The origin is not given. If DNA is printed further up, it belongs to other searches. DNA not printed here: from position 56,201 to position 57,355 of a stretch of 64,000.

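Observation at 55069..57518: Separately promoted three-gene cassette of unknowns (93/284/395 aa) just past the prophage lysis module: candidate novel defence or moron system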

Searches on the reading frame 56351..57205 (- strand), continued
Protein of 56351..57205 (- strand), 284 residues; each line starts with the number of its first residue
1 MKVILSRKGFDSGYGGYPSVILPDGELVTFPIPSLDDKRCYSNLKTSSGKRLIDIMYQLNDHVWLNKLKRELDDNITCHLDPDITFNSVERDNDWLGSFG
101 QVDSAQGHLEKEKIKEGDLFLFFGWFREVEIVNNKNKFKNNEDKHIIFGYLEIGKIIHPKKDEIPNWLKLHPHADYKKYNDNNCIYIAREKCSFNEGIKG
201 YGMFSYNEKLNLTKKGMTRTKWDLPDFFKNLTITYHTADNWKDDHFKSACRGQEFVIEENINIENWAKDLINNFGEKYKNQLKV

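Call 53: search_protein_families(library=pfam, alignment_id=A4, max_evalue=0.001)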
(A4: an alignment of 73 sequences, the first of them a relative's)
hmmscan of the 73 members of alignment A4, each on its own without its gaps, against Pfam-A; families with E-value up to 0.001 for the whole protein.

A. member 1, L069:10958-11848:+ (297 aa): 1 family
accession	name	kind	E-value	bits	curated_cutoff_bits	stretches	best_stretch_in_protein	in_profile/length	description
PF14751.11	DUF4474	-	1.1e-76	257.9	23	1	35-246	5-219/240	Domain of unknown function (DUF4474)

B. families by the number of members that match (of 73 scanned): 97 families (the first 25 are shown)
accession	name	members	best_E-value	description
PF02566.24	OsmC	3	5.6e-17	OsmC-like protein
PF23499.1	YnfU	3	5.4e-06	YnfU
PF00582.32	Usp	2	2.1e-36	Universal stress protein family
PF13365.12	Trypsin_2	2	8e-28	Trypsin-like peptidase domain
PF08369.16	PCP_red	2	9.3e-28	Proto-chlorophyllide reductase 57 kD subunit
PF04055.27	Radical_SAM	2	1.4e-22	Radical SAM superfamily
PF13353.11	Fer4_12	2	5.7e-11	4Fe-4S single cluster domain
PF21349.2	RUBY_RBDX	2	5.7e-06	Rubrerythrin, rubredoxin-like domain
PF01134.28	GIDA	1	1.8e-160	Glucose inhibited division protein A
PF00133.28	tRNA-synt_1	1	4.3e-145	tRNA synthetases class I (I, L, M and V)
PF02384.22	N6_Mtase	1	1.3e-106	N-6 DNA Methylase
PF00079.25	Serpin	1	1.2e-101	Serpin (serine protease inhibitor)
PF14751.11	DUF4474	1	1.1e-76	Domain of unknown function (DUF4474)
PF11999.13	Ice_binding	1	1.8e-74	Ice-binding-like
PF13194.11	DUF4010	1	2.7e-63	Domain of unknown function (DUF4010)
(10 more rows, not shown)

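Call 54: list_cluster_members(proteins=[P0001, P0121, P0123])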
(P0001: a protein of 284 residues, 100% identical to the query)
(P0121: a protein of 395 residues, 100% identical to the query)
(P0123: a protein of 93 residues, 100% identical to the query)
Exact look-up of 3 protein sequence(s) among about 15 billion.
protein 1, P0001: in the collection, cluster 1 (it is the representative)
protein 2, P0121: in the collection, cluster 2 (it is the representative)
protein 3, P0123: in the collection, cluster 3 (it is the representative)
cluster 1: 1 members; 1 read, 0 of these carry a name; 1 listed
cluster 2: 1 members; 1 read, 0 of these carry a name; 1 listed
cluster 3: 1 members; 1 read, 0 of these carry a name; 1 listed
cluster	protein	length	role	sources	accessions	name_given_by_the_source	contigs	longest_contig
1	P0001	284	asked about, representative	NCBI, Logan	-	-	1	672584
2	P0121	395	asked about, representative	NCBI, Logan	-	-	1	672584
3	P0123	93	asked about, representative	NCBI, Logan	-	-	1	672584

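Call 57: find_related_loci(query=A1, collection=viral_contigs, flank=6000)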
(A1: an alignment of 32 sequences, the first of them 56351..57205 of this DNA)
Query A1 (284 aa) in viral_contigs; peptide patterns used: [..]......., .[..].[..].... (x = any residue, [..] = any of these).
28 stretches matched a pattern; 13 encode a relative of the query (tblastn E <= 1e-3); 13 distinct loci.
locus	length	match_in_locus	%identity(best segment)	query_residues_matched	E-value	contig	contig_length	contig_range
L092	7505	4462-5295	44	1-273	3e-74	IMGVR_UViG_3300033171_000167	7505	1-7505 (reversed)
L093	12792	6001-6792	43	1-271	1e-66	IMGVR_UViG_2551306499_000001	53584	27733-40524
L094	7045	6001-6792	46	1-272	2e-66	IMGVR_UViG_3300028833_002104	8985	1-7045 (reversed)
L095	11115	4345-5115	42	2-271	6e-58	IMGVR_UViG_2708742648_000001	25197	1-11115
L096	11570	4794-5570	41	2-273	2e-56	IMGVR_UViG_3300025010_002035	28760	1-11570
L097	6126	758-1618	42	1-273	9e-56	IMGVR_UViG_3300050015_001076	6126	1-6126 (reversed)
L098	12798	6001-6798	37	1-270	4e-50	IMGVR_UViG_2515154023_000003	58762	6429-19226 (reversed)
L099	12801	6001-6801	39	1-271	7e-50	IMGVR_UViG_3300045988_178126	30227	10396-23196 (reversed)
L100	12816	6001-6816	37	2-271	8e-47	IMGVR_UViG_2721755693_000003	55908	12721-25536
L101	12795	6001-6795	35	1-257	8e-45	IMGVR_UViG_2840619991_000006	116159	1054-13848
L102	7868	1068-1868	33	1-271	3e-38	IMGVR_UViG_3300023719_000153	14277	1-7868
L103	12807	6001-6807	32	1-271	4e-38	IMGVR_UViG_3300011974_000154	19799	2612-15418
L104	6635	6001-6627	36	1-213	3e-35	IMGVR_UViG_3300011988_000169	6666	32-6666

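Call 68: search_protein_families(library=pfam, proteins=[L092:4462-5658:+, L097:758-2065:+, L101:5563-6855:+, L045:10001-11218:+], max_evalue=0.01)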
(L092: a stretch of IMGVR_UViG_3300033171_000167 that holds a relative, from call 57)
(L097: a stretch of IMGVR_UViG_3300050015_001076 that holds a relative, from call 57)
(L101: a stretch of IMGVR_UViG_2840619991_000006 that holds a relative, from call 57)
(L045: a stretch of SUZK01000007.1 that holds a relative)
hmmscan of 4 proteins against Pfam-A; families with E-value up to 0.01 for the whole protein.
L092:4462-5658:+ (399 aa): 1 family
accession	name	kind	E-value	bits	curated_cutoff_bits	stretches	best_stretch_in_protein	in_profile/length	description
PF18754.6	Nmad3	-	1.3e-71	241.6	27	1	2-263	1-247/247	Nucleotide modification associated domain 3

L097:758-2065:+ (436 aa): 1 family
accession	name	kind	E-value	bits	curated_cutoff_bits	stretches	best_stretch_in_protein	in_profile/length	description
PF18754.6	Nmad3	-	3.4e-63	214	27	1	2-271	1-246/247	Nucleotide modification associated domain 3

L101:5563-6855:+ (431 aa): 1 family
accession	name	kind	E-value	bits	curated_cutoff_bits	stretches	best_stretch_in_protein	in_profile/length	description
PF18754.6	Nmad3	-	3e-78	263.3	27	1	148-411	1-246/247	Nucleotide modification associated domain 3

L045:10001-11218:+ (406 aa): 1 family
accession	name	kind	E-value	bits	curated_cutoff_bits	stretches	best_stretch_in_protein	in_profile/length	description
PF18754.6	Nmad3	-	7.4e-71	239.1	27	1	2-247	1-246/247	Nucleotide modification associated domain 3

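Call 81: search_protein_families(library=ncbifam, proteins=[window:56351-57205:-], max_evalue=0.01)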
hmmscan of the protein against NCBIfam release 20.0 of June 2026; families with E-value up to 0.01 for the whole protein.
window:56351-57205:- (284 aa): 0 families

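Call 100: search_dna_similar(query=window:56351-57205:-, collection=phages, mode=protein, max_rows=15)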
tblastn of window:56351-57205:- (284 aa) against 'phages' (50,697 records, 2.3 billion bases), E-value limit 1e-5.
No match.

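Call 102: search_dna_similar(query=window:56351-57205:-, collection=plasmids, mode=protein, max_rows=15)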
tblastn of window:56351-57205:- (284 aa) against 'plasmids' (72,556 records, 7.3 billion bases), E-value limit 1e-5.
Records with a match: 6; places in all: 6; records where one place covers at least 80% of the query: 6.
Best place of each record, by identity: <60% 6.
By first word of the organism name: Clostridium 2; Burkholderia 2; Bacillus 1; Cupriavidus 1.
By predicted mobility (MOB-suite, as given by PLSDB): non-mobilizable 5; mobilizable 1.
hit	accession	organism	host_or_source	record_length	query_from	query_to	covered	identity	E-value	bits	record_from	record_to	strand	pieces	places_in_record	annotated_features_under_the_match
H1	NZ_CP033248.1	Clostridium butyricum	environment swab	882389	1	273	96%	41.1%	1e-47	177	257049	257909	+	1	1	hypothetical protein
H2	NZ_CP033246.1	Clostridium butyricum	Homo sapiens,stool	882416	1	273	96%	41.1%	1e-47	177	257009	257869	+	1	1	hypothetical protein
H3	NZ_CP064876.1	Bacillus toyonensis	sediment,deep-sea sediment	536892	2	273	96%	36.8%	8e-37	145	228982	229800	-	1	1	hypothetical protein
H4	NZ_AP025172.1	Cupriavidus sp. P-10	-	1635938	1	256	90%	38.6%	4e-45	169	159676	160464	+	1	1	none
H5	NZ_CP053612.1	Burkholderia sp. MBR-1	-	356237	1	256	90%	35.7%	2e-40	156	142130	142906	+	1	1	hypothetical protein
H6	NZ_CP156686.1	Burkholderia stagnalis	Bacterial cells,soils collected in ...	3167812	1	256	90%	34.7%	1e-35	142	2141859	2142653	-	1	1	none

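Call 105: fold_search(model_id=the predicted structure, library=viral)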
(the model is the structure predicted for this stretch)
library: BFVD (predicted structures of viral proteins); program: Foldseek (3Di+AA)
matches with E <= 10: 70; with E <= 0.001: 0
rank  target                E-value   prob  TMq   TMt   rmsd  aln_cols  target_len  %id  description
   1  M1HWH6                5.8e-02  0.60  0.18  0.32   7.9       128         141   14  (no name in the UniProt tables at hand)
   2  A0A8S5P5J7            4.9e-01  0.12  0.10  0.23   8.5        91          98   18  DUF3850 domain-containing protein [Siphoviridae sp. ctQtc11]
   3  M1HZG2                6.1e-01  0.07  0.16  0.28  13.2       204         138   11  (no name in the UniProt tables at hand)
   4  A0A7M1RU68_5          9.2e-01  0.07  0.16  0.05  10.6       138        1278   18  NTF2 domain-containing protein [uncultured phage cr272_1]
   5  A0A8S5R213            1.2e+00  0.08  0.14  0.25   9.2       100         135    8  Uncharacterized protein [Myoviridae sp. ct5xX4]
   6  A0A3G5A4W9            1.5e+00  0.07  0.15  0.26   7.5       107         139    8  Uncharacterized protein [Harvfovirus sp.]
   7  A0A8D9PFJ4            1.7e+00  0.04  0.12  0.20   9.0        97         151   16  (no name in the UniProt tables at hand)
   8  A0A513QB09            2.2e+00  0.01  0.12  0.11  19.0       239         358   10  VP4 (Fragment) [Porcine rotavirus C]
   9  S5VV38                2.2e+00  0.01  0.08  0.04  31.1       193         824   12  Uncharacterized protein [Pseudomonas phage PaBG]
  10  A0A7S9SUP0            2.5e+00  0.08  0.17  0.28   8.6       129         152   12  Uncharacterized protein [Virus NIOZ-UU159]
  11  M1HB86                2.5e+00  0.08  0.14  0.21   7.3        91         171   14  (no name in the UniProt tables at hand)
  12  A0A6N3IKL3            2.5e+00  0.01  0.10  0.10  17.4       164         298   13  (no name in the UniProt tables at hand)
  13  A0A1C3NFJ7            2.6e+00  0.01  0.09  0.05  27.3       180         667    7  (no name in the UniProt tables at hand)
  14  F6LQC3                2.9e+00  0.06  0.10  0.23   8.9        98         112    8  (no name in the UniProt tables at hand)
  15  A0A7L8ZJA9            2.9e+00  0.01  0.13  0.09  15.5       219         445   13  Putative tail sheath protein [Campylobacter phage F379]
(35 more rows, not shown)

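Call 106: get_annotated_region(hit=H1, flank=6000)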
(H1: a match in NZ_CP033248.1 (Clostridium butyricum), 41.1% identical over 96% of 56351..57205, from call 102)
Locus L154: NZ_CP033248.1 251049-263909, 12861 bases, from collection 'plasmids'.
description: Clostridium butyricum strain CFSA3989 plasmid pCFSA3989, complete sequence
organism: Clostridium butyricum (NCBI taxid 1492)
taxonomy: Bacteria; Bacillota; Clostridia; Eubacteriales; Clostridiaceae; Clostridium; Clostridium butyricum
host: -; source: environment swab; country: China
typing (MOB-suite, as given by PLSDB): non-mobilizable
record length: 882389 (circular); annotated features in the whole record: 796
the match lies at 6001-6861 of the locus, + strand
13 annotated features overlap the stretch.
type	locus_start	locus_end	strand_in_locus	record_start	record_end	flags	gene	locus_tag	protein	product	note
CDS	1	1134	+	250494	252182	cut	-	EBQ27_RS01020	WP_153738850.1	hypothetical protein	-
CDS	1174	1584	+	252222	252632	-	-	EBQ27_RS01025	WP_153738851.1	phage holin family protein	-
CDS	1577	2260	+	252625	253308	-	-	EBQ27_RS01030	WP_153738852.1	N-acetylmuramoyl-L-alanine amidase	GO:0009253 - peptidoglycan catabolic process [Evidence IEA]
CDS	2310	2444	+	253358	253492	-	-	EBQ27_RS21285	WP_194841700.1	SHOCT domain-containing protein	-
CDS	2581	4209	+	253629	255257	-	-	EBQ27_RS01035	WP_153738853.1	recombinase family protein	GO:0006310 - DNA recombination [Evidence IEA]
CDS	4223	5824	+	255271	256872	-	-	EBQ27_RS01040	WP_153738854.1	recombinase family protein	GO:0006310 - DNA recombination [Evidence IEA]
CDS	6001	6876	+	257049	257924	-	-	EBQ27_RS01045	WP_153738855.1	hypothetical protein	-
CDS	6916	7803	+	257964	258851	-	-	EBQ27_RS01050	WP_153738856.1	AbiJ-NTD4 domain-containing protein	-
CDS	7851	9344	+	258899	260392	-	-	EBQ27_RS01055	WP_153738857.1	hypothetical protein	-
CDS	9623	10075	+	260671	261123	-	-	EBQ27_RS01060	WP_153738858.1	hypothetical protein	-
CDS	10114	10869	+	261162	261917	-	-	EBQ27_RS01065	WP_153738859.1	hypothetical protein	-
CDS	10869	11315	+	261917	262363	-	-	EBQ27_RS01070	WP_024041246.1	three component ABC system middle component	-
CDS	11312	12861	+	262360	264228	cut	-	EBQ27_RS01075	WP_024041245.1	DUF3732 domain-containing protein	-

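Call 107: get_annotated_region(hit=H3, flank=6000)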
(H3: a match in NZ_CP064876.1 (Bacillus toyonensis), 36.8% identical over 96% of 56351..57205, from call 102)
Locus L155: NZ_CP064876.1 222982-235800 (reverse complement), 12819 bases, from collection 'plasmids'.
description: Bacillus toyonensis strain P18 plasmid pBtP18, complete sequence
organism: Bacillus toyonensis (NCBI taxid 155322)
taxonomy: Bacteria; Bacillota; Bacilli; Bacillales; Bacillaceae; Bacillus; Bacillus toyonensis
host: -; source: sediment,deep-sea sediment; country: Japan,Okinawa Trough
typing (MOB-suite, as given by PLSDB): non-mobilizable; replicon rep_cluster_164
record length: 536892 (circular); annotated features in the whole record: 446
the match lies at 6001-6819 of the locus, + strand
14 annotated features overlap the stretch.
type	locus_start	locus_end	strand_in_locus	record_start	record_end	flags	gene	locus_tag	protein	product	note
CDS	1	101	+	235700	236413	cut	-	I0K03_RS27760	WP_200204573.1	DUF4145 domain-containing protein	-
CDS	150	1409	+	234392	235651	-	-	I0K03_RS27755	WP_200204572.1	hypothetical protein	-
CDS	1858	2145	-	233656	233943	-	-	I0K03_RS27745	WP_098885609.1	hypothetical protein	-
CDS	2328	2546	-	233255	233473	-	-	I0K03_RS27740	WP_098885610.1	helix-turn-helix transcriptional regulator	-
CDS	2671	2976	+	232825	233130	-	-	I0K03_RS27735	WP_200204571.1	hypothetical protein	-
CDS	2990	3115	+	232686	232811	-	-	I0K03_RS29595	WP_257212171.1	hypothetical protein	-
CDS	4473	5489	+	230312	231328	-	-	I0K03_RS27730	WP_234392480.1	HNH endonuclease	-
CDS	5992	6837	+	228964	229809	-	-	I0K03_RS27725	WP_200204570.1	hypothetical protein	-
CDS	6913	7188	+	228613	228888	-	-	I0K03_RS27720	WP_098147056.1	hypothetical protein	-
CDS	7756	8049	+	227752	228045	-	-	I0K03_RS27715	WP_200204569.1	hypothetical protein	-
CDS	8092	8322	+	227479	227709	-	-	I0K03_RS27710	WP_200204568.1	hypothetical protein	-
CDS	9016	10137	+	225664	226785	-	-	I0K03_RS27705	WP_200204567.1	hypothetical protein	-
CDS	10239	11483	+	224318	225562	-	dcm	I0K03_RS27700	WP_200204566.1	DNA (cytosine-5-)-methyltransferase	GO:0006304 - DNA modification [Evidence IEA]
CDS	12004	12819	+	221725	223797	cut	-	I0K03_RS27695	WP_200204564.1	AAA family ATPase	-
